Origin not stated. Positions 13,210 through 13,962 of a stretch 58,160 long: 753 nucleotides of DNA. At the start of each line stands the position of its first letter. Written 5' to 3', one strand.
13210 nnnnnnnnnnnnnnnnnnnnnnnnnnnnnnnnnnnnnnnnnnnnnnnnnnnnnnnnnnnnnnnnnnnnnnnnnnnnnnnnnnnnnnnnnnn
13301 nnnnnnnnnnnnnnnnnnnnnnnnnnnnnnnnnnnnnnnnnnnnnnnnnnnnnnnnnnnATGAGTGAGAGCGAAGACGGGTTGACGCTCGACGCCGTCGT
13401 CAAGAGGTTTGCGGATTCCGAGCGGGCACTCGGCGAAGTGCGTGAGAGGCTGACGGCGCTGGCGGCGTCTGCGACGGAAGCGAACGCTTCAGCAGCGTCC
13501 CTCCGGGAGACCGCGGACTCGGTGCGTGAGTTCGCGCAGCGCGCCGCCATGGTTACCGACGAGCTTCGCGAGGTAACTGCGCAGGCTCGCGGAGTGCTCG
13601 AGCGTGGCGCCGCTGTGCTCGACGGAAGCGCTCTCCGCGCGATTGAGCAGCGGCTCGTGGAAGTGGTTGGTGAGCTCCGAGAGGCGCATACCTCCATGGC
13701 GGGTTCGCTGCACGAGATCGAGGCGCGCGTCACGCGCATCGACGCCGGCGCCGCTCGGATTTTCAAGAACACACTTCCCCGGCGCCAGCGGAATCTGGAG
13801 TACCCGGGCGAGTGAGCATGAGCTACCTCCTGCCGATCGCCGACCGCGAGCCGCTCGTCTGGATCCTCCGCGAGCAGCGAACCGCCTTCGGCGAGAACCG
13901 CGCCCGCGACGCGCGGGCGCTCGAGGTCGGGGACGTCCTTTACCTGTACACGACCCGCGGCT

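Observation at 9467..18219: Translationally coupled four-gene operon with two helicases, two nuclease folds, a coiled-coil protein and an EVE/PUA-like reader: best candidate for an undescribed defence system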

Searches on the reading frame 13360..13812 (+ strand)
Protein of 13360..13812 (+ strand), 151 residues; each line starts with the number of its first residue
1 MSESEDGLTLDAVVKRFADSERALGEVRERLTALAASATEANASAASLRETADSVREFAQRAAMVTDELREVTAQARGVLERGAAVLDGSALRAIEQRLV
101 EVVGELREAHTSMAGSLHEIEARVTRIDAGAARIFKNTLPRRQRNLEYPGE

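Call 5: search_protein_families(library=pfam, proteins=[window:13360-13812:+], max_evalue=0.1)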
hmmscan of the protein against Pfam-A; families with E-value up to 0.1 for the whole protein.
window:13360-13812:+ (151 aa): 8 families
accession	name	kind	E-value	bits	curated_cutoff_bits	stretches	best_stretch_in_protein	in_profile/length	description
PF04513.17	Baculo_PEP_C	-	0.011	16.3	38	0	91-133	21-63/140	Baculovirus polyhedron envelope protein, PEP, C terminus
PF04108.17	ATG17_like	-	0.011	15.7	43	1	13-126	128-240/355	Autophagy protein ATG17-like domain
PF19443.4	DAHL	-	0.017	15.3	38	1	19-81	137-192/221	DAHL domain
PF05130.17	FlgN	-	0.032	15.1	30.5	0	44-110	35-108/147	FlgN protein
PF06103.16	DUF948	-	0.038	14.6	37.2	0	27-73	42-88/89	Bacterial protein of unknown function (DUF948)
PF18375.7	CDH1_2_SANT_HL1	-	0.047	14.8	34.4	1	11-65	5-59/91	CDH1/2 SANT-Helical linker 1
PF22277.2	EncFtn-like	-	0.067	13.4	27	0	28-76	3-52/85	EncFtn-like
PF22660.2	RS_preATP-grasp-like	-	0.071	13.9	27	0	38-89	40-90/98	Ribonucleotide synthetase preATP-grasp domain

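Call 6: search_protein_families(library=padloc, proteins=[window:13360-13812:+], max_evalue=0.1)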
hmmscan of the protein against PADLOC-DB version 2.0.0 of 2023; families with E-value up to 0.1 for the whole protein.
window:13360-13812:+ (151 aa): 12 families
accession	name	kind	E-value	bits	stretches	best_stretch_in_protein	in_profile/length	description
PDLC00605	ZorA1|ZorA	-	0.002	14.6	1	12-136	518-638/700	MotA/ExbB/TolQ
PDLC00006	DruC1|DruC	-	0.0038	13.7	1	11-134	164-285/626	Unknown function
PDLC00599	ZorA1|ZorA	-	0.0043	13.8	1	16-124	403-504/631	MotA/ExbB/TolQ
PDLC02663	DndD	-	0.0058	13.5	1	10-106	444-539/675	DndD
PDLC00518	JetC1|JetC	-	0.0072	12.2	1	15-140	731-853/1112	DUF3584 domain; MukB-like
PDLC00551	JetC2|JetC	-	0.0092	11.8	1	6-131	834-962/1365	DUF3584 domain; MukB-like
PDLC03863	LmuB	-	0.011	12.5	1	20-149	353-480/610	-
PDLC03738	oMTase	-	0.014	12.1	1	45-135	260-349/376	orphan methyltransferase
PDLC00550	JetC2|JetC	-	0.016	10.9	1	3-115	825-940/1355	DUF3584 domain; MukB-like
PDLC03862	LmuB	-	0.031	10.6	1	29-127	197-294/643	-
PDLC00600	ZorA1|ZorA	-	0.045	10.3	1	18-130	505-613/677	MotA/ExbB/TolQ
PDLC00603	ZorA1|ZorA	-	0.053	10.1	1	14-126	608-717/727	MotA/ExbB/TolQ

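Call 10: search_protein_families(library=ncbifam, proteins=[window:13360-13812:+], max_evalue=0.01)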
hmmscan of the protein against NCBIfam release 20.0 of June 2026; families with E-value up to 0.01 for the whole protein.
window:13360-13812:+ (151 aa): 4 families
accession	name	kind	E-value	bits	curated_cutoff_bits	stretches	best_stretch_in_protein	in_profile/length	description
NF033914.0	antiphage_ZorA_1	subfamily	0.0005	18.5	190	1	13-135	466-580/619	anti-phage ZorAB system protein ZorA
TIGR00996.1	Mtu_fam_mce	paralog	0.003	16.8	140.5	1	11-121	177-286/291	MCE family protein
NF047516.1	LA_3659_fam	equivalog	0.0089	15.6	36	0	10-123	77-197/221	LA_3659 family protein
NF047514.1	SpiroCoCo_N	equivalog_domain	0.0089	15.6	75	0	10-123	77-197/221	SpiroCoCo family coiled-coil protein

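Call 16: find_homologous_proteins(query=window:13360-13812:+)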
Query window:13360-13812:+ (151 aa): 14 proteins with E <= 0.001 among 579 candidates.
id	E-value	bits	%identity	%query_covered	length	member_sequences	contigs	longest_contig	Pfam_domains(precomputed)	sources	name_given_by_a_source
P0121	1.4e-82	292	100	100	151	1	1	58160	-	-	-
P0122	4.8e-61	223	78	100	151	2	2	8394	-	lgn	-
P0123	3.0e-48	181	65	100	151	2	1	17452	-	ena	-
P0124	2.0e-46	175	65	97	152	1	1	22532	-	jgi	jgi:ABC-type transporter Mla subunit MlaD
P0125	1.7e-43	166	63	100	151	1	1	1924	-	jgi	jgi:ABC-type transporter Mla subunit MlaD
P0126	4.1e-43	165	61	100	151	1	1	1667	-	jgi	jgi:septation ring formation regulator EzrA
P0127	4.1e-39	152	60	100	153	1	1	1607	-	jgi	jgi:chromosome segregation ATPase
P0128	4.7e-38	148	62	100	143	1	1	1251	-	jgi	jgi:hypothetical protein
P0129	7.8e-38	148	62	100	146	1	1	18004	-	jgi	jgi:hypothetical protein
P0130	3.7e-26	110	49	99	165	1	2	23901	-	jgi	jgi:hypothetical protein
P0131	7.9e-25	106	70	60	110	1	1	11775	-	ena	-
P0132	1.4e-17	82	45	96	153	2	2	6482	-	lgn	-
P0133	2.8e-16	78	44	91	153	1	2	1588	-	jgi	jgi:hypothetical protein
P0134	1.2e-14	73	45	89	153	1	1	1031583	-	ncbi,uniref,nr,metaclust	ncbi:DNA repair protein RecN [Candidatus Solirubrobacter pratensis]|uniref:hypothetical protein n=1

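Call 17: find_encoding_contigs(protein=P0129, flank=10000, max_places=2)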
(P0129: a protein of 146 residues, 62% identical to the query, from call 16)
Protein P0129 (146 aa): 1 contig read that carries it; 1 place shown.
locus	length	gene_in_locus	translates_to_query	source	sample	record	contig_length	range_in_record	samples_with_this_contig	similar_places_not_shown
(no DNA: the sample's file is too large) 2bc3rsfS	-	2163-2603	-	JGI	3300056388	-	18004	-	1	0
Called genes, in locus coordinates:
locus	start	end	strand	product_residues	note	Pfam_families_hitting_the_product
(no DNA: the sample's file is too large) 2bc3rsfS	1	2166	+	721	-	?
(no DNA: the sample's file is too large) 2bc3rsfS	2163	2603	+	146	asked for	-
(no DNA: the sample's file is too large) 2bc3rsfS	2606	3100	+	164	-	-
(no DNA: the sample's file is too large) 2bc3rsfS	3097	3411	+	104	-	-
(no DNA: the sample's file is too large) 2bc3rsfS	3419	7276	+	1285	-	PF12705:PDDEXK_1 (weak), PF13086:AAA_11 (weak), PF13245:AAA_19, PF13604:AAA_30, PF13087:AAA_12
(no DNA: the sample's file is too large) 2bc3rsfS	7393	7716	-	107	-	-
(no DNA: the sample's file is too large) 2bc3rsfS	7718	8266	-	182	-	-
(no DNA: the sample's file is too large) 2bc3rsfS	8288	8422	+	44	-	-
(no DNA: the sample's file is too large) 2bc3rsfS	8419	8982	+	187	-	-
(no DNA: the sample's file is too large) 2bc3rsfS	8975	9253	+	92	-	-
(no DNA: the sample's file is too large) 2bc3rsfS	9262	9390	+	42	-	-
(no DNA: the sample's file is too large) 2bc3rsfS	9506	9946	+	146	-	-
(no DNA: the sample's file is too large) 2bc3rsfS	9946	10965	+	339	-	PF20530:DUF6745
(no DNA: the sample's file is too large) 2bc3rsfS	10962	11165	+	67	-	-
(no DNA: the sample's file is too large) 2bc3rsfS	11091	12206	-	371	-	-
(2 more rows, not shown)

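Call 18: find_encoding_contigs(protein=P0130, flank=10000, max_places=2)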
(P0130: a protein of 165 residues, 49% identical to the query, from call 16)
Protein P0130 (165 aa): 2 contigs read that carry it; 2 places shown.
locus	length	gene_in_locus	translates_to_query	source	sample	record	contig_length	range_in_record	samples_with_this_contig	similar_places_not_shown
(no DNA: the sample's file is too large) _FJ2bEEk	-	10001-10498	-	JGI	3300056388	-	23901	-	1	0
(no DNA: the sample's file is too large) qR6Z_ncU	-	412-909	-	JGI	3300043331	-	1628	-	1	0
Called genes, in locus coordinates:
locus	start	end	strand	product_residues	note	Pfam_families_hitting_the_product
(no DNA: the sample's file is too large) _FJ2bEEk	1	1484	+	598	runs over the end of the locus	PF03235:GmrSD_N, PF07510:GmrSD_C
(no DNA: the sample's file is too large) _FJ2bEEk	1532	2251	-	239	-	-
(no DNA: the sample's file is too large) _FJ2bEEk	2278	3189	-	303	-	PF02481:DNA_processg_A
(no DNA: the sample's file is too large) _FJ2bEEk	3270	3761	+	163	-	-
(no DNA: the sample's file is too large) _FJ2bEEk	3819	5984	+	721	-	PF00580:UvrD-helicase, PF13245:AAA_19 (weak), PF13087:AAA_12 (weak), PF13361:UvrD_C (weak)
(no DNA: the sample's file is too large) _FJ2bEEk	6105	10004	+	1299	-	PF01396:Zn_ribbon_Top1, PF06839:Zn_ribbon_GRF (faint), PF04480:DUF559 (faint), PF00270:DEAD, PF00271:Helicase_C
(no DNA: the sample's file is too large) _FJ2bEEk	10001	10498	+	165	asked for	-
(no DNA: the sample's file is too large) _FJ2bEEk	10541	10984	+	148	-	?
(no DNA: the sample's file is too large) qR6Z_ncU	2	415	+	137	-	?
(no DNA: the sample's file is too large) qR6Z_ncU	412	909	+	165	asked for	-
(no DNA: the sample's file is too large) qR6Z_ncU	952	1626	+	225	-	?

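Call 19: find_encoding_contigs(protein=P0134, flank=10000, max_places=2)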
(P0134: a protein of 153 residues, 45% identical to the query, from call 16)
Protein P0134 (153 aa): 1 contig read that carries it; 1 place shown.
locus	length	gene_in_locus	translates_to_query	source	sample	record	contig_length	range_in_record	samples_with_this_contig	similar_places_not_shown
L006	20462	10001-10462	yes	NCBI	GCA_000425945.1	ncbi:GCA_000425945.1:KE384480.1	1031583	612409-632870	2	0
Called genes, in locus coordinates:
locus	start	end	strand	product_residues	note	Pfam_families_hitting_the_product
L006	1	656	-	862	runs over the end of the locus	PF13091:PLDc_2 (faint)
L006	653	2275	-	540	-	-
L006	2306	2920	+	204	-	-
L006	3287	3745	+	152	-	-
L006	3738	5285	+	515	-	PF01425:Amidase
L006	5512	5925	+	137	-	PF01047:MarR (weak), PF09339:HTH_IclR, PF12802:MarR_2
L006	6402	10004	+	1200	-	PF04480:DUF559, PF00270:DEAD, PF00271:Helicase_C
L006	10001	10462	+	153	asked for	-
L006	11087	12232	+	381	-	PF18998:Flg_new_2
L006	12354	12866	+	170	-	-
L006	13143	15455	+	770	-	PF04851:ResIII, PF00270:DEAD, PF18766:SWI2_SNF2 (weak), PF00271:Helicase_C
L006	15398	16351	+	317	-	-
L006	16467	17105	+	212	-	-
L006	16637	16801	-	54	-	-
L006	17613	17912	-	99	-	-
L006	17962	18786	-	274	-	PF18928:DUF5677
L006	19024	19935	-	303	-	-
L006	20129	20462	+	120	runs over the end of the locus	-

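Call 23: find_related_loci(query=A2, collection=metagenome_contigs, flank=10000)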
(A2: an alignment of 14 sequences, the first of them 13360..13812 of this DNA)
Query A2 (151 aa) in metagenome_contigs; peptide patterns used: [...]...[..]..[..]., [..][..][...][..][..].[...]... (x = any residue, [..] = any of these).
600 stretches matched a pattern (row limit reached: there are more); 4 encode a relative of the query (tblastn E <= 1e-3); 4 distinct loci.
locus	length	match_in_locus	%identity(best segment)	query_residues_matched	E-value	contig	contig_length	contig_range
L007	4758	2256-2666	40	1-126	3e-19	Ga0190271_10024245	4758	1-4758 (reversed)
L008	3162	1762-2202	32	1-144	6e-16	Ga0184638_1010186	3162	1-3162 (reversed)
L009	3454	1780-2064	36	8-102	6e-15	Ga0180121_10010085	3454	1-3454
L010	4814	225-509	36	8-102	6e-15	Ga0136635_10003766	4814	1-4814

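Call 51: search_protein_families(library=pfam, proteins=[L006:6402-10001:+], max_evalue=0.01)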
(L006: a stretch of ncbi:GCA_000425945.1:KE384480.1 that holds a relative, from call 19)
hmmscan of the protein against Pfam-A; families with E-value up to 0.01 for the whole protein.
L006:6402-10001:+ (1200 aa): 3 families
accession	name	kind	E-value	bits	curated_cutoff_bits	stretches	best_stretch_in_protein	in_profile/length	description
PF00270.35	DEAD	-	3.8e-18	66.2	26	1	456-627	2-163/167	DEAD/DEAH box helicase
PF00271.37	Helicase_C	-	8.9e-12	45.7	23.5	1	754-805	59-110/110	Helicase conserved C-terminal domain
PF04480.18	DUF559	-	6.7e-08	32.8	20.6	1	206-268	46-105/109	Protein of unknown function (DUF559)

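Call 59: find_encoding_contigs(protein=P0124, flank=10000, max_places=2)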
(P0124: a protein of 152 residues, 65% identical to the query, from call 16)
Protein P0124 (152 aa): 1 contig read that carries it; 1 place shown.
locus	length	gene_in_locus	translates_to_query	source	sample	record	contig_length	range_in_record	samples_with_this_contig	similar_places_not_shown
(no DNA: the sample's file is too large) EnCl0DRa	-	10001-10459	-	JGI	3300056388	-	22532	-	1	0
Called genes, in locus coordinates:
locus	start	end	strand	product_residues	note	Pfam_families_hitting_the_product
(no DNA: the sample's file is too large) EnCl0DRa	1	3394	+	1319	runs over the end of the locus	PF02384:N6_Mtase, PF20473:MmeI_Mtase (weak), PF07669:Eco57I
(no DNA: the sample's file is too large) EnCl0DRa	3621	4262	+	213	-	-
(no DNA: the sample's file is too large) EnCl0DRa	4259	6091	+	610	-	PF03235:GmrSD_N, PF07510:GmrSD_C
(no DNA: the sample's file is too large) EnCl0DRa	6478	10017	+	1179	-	PF04480:DUF559 (faint), PF00270:DEAD, PF00271:Helicase_C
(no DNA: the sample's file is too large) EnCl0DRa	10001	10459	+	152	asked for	-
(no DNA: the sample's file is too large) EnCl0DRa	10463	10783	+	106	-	-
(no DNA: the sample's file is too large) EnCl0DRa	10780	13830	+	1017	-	?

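Call 60: find_encoding_contigs(protein=P0123, flank=10000, max_places=2)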
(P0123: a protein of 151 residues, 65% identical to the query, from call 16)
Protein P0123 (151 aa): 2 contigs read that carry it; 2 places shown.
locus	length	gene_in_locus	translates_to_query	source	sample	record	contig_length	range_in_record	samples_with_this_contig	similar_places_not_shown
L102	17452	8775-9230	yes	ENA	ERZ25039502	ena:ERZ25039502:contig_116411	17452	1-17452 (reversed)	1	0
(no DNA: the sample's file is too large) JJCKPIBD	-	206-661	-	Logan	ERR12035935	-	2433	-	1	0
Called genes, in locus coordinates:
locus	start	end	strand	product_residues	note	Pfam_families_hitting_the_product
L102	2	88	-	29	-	?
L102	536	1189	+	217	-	-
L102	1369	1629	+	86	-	-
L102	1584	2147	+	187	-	PF03852:Vsr (weak)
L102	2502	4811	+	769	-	PF03235:GmrSD_N, PF04326:SLFN_AlbA_2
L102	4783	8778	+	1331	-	PF01396:Zn_ribbon_Top1 (weak), PF06839:Zn_ribbon_GRF (faint), PF04480:DUF559 (weak), PF00270:DEAD, PF00271:Helicase_C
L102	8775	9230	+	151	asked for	-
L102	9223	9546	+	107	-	-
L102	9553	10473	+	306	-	-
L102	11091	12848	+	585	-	-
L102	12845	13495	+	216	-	PF13086:AAA_11, PF13245:AAA_19, PF13604:AAA_30 (weak), PF05127:NAT10_TcmA_helicase (faint)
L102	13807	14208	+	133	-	PF13087:AAA_12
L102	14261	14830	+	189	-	-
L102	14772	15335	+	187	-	PF11697:DUF3293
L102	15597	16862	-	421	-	PF14659:Phage_int_SAM_3 (weak), PF00589:Phage_integrase (weak)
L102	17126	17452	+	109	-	?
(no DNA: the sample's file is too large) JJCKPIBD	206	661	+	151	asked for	-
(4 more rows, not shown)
